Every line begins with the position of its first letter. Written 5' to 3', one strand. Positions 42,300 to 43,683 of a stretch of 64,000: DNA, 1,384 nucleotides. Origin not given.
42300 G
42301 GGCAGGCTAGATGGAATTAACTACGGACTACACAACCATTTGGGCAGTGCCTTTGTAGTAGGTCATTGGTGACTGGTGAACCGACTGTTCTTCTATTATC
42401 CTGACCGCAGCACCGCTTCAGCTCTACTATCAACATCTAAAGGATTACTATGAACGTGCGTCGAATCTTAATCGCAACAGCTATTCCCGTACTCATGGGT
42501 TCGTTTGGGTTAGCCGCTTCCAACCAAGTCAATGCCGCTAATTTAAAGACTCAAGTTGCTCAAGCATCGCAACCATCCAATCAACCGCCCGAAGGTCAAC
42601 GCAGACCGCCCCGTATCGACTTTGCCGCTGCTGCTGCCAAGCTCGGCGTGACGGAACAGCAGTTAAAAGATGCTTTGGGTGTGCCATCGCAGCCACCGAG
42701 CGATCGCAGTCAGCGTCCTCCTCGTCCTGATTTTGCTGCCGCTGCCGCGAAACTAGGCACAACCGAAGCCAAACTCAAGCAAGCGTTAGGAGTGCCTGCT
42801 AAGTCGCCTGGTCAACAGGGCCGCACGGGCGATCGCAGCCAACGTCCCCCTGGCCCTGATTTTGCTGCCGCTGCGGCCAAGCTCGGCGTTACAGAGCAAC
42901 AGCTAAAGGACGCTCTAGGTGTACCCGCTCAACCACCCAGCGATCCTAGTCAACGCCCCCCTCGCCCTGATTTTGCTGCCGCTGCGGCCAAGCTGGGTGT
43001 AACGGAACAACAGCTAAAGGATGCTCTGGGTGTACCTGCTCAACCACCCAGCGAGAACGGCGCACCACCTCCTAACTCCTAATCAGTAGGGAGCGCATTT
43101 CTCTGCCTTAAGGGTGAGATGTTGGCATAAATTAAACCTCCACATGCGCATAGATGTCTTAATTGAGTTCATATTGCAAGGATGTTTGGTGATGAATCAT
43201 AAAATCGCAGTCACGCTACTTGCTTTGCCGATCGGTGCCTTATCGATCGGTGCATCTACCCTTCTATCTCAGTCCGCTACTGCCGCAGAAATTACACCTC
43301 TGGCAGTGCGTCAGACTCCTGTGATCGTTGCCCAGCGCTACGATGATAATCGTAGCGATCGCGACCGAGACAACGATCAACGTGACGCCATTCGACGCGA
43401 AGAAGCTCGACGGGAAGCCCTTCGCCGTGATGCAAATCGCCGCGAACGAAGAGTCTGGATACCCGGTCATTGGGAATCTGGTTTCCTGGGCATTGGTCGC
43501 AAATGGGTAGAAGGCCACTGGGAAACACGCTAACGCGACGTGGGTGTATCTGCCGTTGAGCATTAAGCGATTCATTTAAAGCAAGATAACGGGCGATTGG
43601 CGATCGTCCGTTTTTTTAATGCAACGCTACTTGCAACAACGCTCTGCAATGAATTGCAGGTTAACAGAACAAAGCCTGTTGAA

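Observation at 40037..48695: Self-contained regulon: CusRS-like two-component system, secreted repeat protein and MacAB-like exporter joined by an identical 22-bp box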

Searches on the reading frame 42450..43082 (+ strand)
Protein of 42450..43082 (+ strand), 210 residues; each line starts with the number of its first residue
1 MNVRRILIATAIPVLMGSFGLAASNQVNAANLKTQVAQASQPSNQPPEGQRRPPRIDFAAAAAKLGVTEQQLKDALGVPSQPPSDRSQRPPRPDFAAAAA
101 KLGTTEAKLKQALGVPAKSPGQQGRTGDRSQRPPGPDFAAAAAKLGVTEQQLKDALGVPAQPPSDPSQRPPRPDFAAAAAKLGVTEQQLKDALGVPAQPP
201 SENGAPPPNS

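Call 6: search_protein_families(library=pfam, proteins=[window:42450-43082:+], max_evalue=0.01)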
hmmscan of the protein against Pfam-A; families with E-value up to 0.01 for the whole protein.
window:42450-43082:+ (210 aa): 15 families
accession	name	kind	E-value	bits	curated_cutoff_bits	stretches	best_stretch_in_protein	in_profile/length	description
PF20432.4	Xre-like-HTH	-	8.7e-11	42.4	25.8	0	134-159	11-36/63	Antitoxin Xre-like helix-turn-helix domain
PF19187.6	HTH_PafC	-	2.7e-07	30.9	32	0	52-76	15-39/115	PafC helix-turn-helix domain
PF12244.13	DUF3606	-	3.9e-07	30.2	24.3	0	142-155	25-38/54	Protein of unknown function (DUF3606)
PF22451.2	NirdL-like_HTH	-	5.5e-07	29.5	27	0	175-189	19-33/47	Siroheme decarboxylase NirDL-like HTH domain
PF02627.25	CMD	-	1.2e-05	25.6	23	0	140-161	47-68/84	Carboxymuconolactone decarboxylase family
PF07506.17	RepB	-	1.4e-05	25.6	30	0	56-86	11-41/185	RepB plasmid partitioning protein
PF25736.1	Herpes_gQ2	-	1.7e-05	25.6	27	0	49-78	57-86/147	Human herpesvirus-6 glycoprotein Q2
PF13518.12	HTH_28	-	4.7e-05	23.8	25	0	139-154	16-31/52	Helix-turn-helix domain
PF04046.21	PSP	-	0.00027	21.1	19.6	0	70-83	7-21/46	PSP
PF00126.33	HTH_1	-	0.00029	21.1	26.6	0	95-113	16-34/60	Bacterial regulatory helix-turn-helix protein, lysR family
PF22980.2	Myb_DNA-bind_8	-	0.00033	20.4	27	0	54-68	18-33/50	Myb-like DNA-binding domain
PF10078.15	DUF2316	-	0.00068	20.3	26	0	140-166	28-54/89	Uncharacterized protein conserved in bacteria (DUF2316)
PF18039.7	UBA_6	-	0.0025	18.2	23.5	0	62-76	8-22/42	UBA-like domain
PF13560.12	HTH_31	-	0.0029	18.3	27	0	58-108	17-60/64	Helix-turn-helix domain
PF14791.11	DNA_pol_B_thumb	-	0.004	17.4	25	0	68-86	44-62/63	DNA polymerase beta thumb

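Call 9: search_protein_families(library=ncbifam, proteins=[window:42450-43082:+], max_evalue=0.001)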
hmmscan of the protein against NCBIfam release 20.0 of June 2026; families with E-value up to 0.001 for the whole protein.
window:42450-43082:+ (210 aa): 1 family
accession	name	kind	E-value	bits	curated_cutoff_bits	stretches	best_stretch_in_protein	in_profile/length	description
NF041047.1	GSU3128_fam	equivalog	0.00015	21.8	110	0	60-86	44-70/84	GSU3128 family (seleno)protein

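Call 37: find_homologous_proteins(query=window:42450-43082:+, max_evalue=0.00001)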
Query window:42450-43082:+ (210 aa): 230 proteins with E <= 0.00001 among 1487 candidates; the best 120 are listed.
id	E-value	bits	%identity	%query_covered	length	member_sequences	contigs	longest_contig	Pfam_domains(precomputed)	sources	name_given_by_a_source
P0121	2.4e-65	238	63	97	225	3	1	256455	PF22451.3,PF00126.34,PF25736.2,PF12844.14,PF12244.14,PF20432.5,PF02627.26,PF13560.13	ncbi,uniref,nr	ncbi:hypothetical protein [Nostoc sp. FACHB-190]|uniref:hypothetical protein n=1 Tax=Nostoc sp. FACH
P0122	7.5e-65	237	72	79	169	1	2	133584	PF12244.14,PF20432.5,PF13518.13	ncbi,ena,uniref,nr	ncbi:MAG: hypothetical protein HWQ35_09850 [Nostoc sp. NMS1]|uniref:hypothetical protein n=1 Tax=Nos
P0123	1.1e-62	230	70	58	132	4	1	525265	PF20432.5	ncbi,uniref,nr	ncbi:hypothetical protein H6G76_00050 [Nostoc sp. FACHB-152]|uniref:hypothetical protein n=2 Tax=unc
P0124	4.7e-61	224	69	81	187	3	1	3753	PF20432.5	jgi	jgi:hypothetical protein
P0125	5.1e-61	224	64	93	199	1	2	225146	PF22451.3,PF12244.14,PF18039.8,PF20432.5,PF02627.26,PF19187.7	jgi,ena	jgi:hypothetical protein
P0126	7.5e-60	220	68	82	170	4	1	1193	PF12244.14,PF20432.5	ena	-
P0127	1.0e-58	217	71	80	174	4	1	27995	PF22451.3,PF20432.5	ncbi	-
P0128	1.5e-58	216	62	99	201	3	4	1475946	PF12244.14,PF20432.5,PF13518.13,PF19187.7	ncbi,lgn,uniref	ncbi:hypothetical protein [Scytonema tolypothrichoides]|uniref:Proline/alanine-rich repeat-containin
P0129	2.4e-58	215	67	79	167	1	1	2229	PF12244.14,PF20432.5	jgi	jgi:hypothetical protein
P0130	4.2e-58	215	64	90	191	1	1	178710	PF22451.3,PF12244.14,PF20432.5,PF19187.7,PF22980.3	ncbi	ncbi:hypothetical protein [Scytonema sp. NUACC21]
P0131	2.9e-52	196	64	79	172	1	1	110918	PF22451.3,PF25736.2,PF20432.5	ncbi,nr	ncbi:MAG: hypothetical protein RMX65_035005 [Nostoc sp. DedQUE01]|nr:hypothetical protein [Nostoc sp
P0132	1.1e-51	194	65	78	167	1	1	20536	PF20432.5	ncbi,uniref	ncbi:hypothetical protein, partial [Nostoc sp.]|uniref:hypothetical protein n=1 Tax=Nostoc sp. TaxID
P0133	1.6e-51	193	64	79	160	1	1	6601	PF20432.5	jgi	jgi:hypothetical protein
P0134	2.0e-51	193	58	98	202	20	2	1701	PF22451.3,PF00126.34,PF20432.5,PF22980.3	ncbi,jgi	jgi:membrane-bound lytic murein transglycosylase B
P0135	3.4e-51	192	58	95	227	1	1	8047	PF22451.3,PF00126.34,PF20432.5,PF22980.3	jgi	jgi:hypothetical protein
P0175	1.4e-43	167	54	97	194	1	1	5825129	PF22451.3,PF00126.34,PF20432.5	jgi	jgi:hypothetical protein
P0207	1.5e-38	151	51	96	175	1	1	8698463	PF22451.3,PF20432.5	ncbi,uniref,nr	ncbi:hypothetical protein Riv7116_3360 [Rivularia sp. PCC 7116]|uniref:hypothetical protein n=1 Tax=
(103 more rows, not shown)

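Call 38: search_solved_structures(query=window:42450-43082:+, max_evalue=1)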
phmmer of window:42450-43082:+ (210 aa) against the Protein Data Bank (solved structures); distinct sequences matched with E-value up to 1: 0.

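Call 55: search_protein_families(library=padloc, proteins=[window:42450-43082:+], max_evalue=0.001)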
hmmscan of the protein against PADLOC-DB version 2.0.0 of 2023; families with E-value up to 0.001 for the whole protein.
window:42450-43082:+ (210 aa): 0 families

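Call 57: predict_structure(alignment_id=A1)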
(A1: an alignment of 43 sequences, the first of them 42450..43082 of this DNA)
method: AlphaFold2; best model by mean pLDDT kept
length: 210 residues; sequences in the alignment: 43
mean_pLDDT: 73.9   pTM: 0.41
mean pLDDT of the five models: 73.9, 73.9, 73.2, 69.3, 68.3
residues with pLDDT >= 90: 85; 70-90: 44; 50-70: 26; < 50: 55
segments of 3 or more residues with pLDDT < 50: 1-4, 6-12, 14-47, 127-130
pLDDT, mean of each block of 10 residues (from residue 1): 43 44 38 40 47 81 96 92 81 92 95 79 50 79 96 92 84 92 96 82 54
secondary structure, 60 per line:
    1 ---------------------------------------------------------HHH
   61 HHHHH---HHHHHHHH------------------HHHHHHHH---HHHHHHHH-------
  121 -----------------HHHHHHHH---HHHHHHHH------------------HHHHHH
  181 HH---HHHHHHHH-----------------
elements in order: H58-65 H69-76 H95-102 H106-113 H138-145 H149-156 H175-182 H186-193

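Call 60: fold_search(model_id=the predicted structure, library=pdb)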
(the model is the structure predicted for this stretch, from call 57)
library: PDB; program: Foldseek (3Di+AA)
matches with E <= 10: 448; with E <= 0.001: 0
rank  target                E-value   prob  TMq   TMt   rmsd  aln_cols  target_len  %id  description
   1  5wh1_A                4.6e-02  0.14  0.13  0.13  16.1       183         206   11  Apo form of the C-terminal region of human Transcription Factor IIB (released 2017-11-29)
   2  5wh1_B                1.1e-01  0.11  0.12  0.12  15.1       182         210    9  Apo form of the C-terminal region of human Transcription Factor IIB (released 2017-11-29)
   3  7nvu_M                2.1e-01  0.07  0.12  0.09  20.6       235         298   10  RNA polymerase II core pre-initiation complex with open promoter DNA (released 2021-05-05)
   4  7zwc_M                2.7e-01  0.08  0.12  0.13  17.9       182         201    9  Structure of SNAPc:TBP-TFIIA-TFIIB sub-complex bound to U5 snRNA promoter (released 2022-11-30)
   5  2r63_MODEL_1_A        2.9e-01  0.30  0.11  0.33   8.1        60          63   20  STRUCTURAL ROLE OF A BURIED SALT BRIDGE IN THE 434 REPRESSOR DNA-BINDING DOMAIN, NMR, 20 STRUCTURES (released 1997-06-16)
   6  7egb_R                2.9e-01  0.06  0.12  0.10  18.4       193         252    9  TFIID-based holo PIC on SCP promoter (released 2021-05-05)
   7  1vol_A                3.1e-01  0.08  0.13  0.13  17.8       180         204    8  TFIIB (HUMAN CORE DOMAIN)/TBP (A.THALIANA)/TATA ELEMENT TERNARY COMPLEX (released 1996-11-08)
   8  6jq1_B                3.3e-01  0.10  0.14  0.19  11.4       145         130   14  Crystal Structure of DdrO from Deinococcus geothermalis (released 2019-08-28)
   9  7l7b_F                3.5e-01  0.11  0.18  0.15  15.5       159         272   16  Clostridioides difficile RNAP with fidaxomicin (released 2022-02-02)
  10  5iy7_M                3.5e-01  0.07  0.12  0.09  18.0       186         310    9  Human holo-PIC in the open state (released 2016-05-18)
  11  7npe_B                4.0e-01  0.08  0.12  0.08  15.6       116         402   16  Vibrio cholerae ParA2-ADP (released 2021-07-21)
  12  1c9b_A                4.3e-01  0.07  0.12  0.12  17.8       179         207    8  CRYSTAL STRUCTURE OF A HUMAN TBP CORE DOMAIN-HUMAN TFIIB CORE DOMAIN COMPLEX BOUND TO AN EXTENDED, MODIFIED ADENOVIRAL (released 2000-01-10)
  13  3oqo_A                4.6e-01  0.15  0.15  0.10  12.0       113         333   11  Ccpa-hpr-ser46p-syn cre (released 2011-10-26)
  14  3pvp_B                5.2e-01  0.16  0.11  0.22  12.5        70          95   13  Structure of Mycobacterium tuberculosis DnaA-DBD in complex with box2 DNA (released 2011-05-25)
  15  9gdo_F                6.3e-01  0.08  0.16  0.10  14.2       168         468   14  Cryo-EM structure of Vibrio cholerae RNA polymerase holoenzyme bound to an ompU promoter DNA fragment (released 2025-12-17)
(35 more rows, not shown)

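Call 70: find_encoding_contigs(protein=P0207, flank=8000, max_places=1)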
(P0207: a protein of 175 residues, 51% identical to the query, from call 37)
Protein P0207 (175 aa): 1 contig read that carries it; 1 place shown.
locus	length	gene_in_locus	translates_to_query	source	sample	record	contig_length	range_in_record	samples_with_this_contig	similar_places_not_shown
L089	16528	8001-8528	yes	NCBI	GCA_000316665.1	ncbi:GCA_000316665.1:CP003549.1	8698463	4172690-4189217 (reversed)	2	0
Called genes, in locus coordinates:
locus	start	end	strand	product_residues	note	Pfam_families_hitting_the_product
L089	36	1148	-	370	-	PF14240:YHYH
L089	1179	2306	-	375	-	PF14240:YHYH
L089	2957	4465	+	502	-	PF25917:BSH_RND, PF25973:BSH_CzcB (faint), PF25881:HH_YBHG, PF25876:HH_MFP_RND (weak), PF25954:Beta-barrel_RND_2, PF25990:Beta-barrel_YknX, PF26002:Beta-barrel_AprE (weak), PF25989:YknX_C (weak)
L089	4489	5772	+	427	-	PF12704:MacB_PCD, PF02687:FtsX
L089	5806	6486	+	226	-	PF00005:ABC_tran, PF02463:SMC_N (weak), PF13304:AAA_21 (faint)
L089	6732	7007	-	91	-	-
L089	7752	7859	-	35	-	-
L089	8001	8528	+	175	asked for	PF20432:Xre-like-HTH (faint), PF22451:NirdL-like_HTH (faint)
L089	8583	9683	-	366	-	PF00724:Oxidored_FMN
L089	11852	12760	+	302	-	PF00165:HTH_AraC, PF12833:HTH_18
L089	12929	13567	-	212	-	PF00300:His_Phos_1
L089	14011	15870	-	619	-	-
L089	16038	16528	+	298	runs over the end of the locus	PF00497:SBP_bac_3, PF10613:Lig_chan-Glu_bd (faint)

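Call 71: find_encoding_contigs(protein=P0175, flank=8000, max_places=1)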
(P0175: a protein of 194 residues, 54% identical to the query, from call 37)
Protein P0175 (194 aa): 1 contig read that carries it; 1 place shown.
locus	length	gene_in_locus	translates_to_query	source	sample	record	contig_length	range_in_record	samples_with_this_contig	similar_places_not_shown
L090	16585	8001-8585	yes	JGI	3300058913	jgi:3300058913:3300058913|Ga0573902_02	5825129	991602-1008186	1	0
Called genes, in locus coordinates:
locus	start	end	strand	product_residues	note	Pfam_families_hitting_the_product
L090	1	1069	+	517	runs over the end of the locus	PF00072:Response_reg, PF00486:Trans_reg_C, PF01627:Hpt (weak), PF00072:Response_reg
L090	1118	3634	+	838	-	PF01590:GAF, PF13185:GAF_2 (weak), PF00360:PHY, PF00989:PAS, PF08448:PAS_4 (weak), PF13426:PAS_9, PF00512:HisKA, PF02518:HATPase_c, +2 more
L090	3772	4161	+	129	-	PF00072:Response_reg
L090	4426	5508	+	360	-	PF00124:Photo_RC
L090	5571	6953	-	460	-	PF00672:HAMP, PF00512:HisKA, PF02518:HATPase_c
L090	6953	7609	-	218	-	PF00072:Response_reg, PF00486:Trans_reg_C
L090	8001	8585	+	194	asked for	PF20432:Xre-like-HTH (faint), PF00126:HTH_1 (faint), PF22451:NirdL-like_HTH (faint)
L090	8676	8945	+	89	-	-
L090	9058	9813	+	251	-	PF00775:Dioxygenase_C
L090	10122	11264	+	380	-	PF00124:Photo_RC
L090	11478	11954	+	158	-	PF00502:Phycobilisome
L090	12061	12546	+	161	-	PF00502:Phycobilisome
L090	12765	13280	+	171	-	PF00502:Phycobilisome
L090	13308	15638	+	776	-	PF00502:Phycobilisome, PF00427:PBS_linker_poly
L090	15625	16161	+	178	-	PF00502:Phycobilisome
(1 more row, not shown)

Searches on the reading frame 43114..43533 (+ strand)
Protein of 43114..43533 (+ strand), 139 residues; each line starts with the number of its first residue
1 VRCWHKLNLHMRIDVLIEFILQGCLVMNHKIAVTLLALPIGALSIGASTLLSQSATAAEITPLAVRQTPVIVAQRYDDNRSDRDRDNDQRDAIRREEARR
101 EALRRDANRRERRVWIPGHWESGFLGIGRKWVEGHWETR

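Call 6: search_protein_families(library=pfam, proteins=[window:43114-43533:+], max_evalue=0.01)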
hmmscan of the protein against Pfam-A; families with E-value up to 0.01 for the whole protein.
window:43114-43533:+ (139 aa): 0 families

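Call 9: search_protein_families(library=ncbifam, proteins=[window:43114-43533:+], max_evalue=0.001)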
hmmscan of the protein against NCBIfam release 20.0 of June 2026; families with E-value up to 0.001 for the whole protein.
window:43114-43533:+ (139 aa): 0 families

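Call 36: search_protein_families(library=pfam, proteins=[window:43192-43530:+], max_evalue=1)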
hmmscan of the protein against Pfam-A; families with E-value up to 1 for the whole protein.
seq(113 aa): 1 family
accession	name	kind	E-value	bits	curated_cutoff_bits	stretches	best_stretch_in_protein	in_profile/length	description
PF12779.12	WXXGXW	-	0.0063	17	18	1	88-94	19-25/26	WXXGXW repeat (2 copies)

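Call 55: search_protein_families(library=padloc, proteins=[window:43192-43533:+], max_evalue=0.001)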
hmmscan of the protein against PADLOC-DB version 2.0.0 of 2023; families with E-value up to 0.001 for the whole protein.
window:43192-43533:+ (113 aa): 0 families

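Call 84: find_homologous_proteins(query=window:43192-43533:+, max_evalue=0.001)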
Query window:43192-43533:+ (113 aa): 47 proteins with E <= 0.001 among 71 candidates.
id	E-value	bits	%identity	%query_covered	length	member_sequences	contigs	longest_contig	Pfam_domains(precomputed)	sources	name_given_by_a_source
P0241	2.8e-44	168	73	100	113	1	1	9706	-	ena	-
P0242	6.9e-38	147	67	100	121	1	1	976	-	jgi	-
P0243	9.8e-34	134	62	100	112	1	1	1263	-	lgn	-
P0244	5.8e-31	125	63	100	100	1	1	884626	-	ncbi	-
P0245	7.0e-31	124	56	100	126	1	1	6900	-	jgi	jgi:hypothetical protein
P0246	2.6e-28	116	54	100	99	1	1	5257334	-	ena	-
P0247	2.8e-28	116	56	100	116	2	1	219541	-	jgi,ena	jgi:hypothetical protein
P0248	7.4e-27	112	47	100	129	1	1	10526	-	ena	-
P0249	1.2e-26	111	47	98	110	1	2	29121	-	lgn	-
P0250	6.5e-26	108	47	100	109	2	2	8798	-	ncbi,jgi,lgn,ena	-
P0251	7.3e-26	108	50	100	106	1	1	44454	-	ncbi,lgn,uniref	ncbi:hypothetical protein [Allocoleopsis sp.]|uniref:hypothetical protein n=1 Tax=Allocoleopsis sp. 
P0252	9.5e-26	108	54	100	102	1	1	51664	-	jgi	-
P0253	7.6e-25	105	51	100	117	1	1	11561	-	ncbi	-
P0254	8.6e-25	105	52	100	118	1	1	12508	-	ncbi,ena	-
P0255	4.6e-24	103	52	100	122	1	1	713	-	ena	-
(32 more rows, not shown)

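Call 86: find_encoding_contigs(protein=P0241, flank=10000, max_places=1)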
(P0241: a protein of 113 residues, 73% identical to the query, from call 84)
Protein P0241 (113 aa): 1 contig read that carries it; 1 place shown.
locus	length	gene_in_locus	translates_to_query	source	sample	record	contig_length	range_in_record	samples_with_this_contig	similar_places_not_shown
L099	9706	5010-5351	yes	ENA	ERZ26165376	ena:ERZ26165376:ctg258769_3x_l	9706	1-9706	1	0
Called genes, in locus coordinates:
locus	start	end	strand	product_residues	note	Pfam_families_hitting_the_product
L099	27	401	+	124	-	PF02452:PemK_toxin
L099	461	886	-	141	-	-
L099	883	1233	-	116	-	PF05685:Uma2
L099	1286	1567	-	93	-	PF05685:Uma2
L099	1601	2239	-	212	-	-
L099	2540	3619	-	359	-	PF01116:F_bP_aldolase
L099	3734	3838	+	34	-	-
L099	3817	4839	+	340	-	PF00561:Abhydrolase_1, PF12146:Hydrolase_4, PF12697:Abhydrolase_6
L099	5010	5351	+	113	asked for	-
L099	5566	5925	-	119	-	PF09383:NIL, PF12838:Fer4_7 (weak), PF12797:Fer4_2 (weak), PF00037:Fer4, PF13237:Fer4_10, PF14697:Fer4_21, PF12838:Fer4_7, PF13187:Fer4_9 (weak), +5 more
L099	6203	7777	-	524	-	PF03055:RPE65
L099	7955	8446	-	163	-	PF03092:BT1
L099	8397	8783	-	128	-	PF03092:BT1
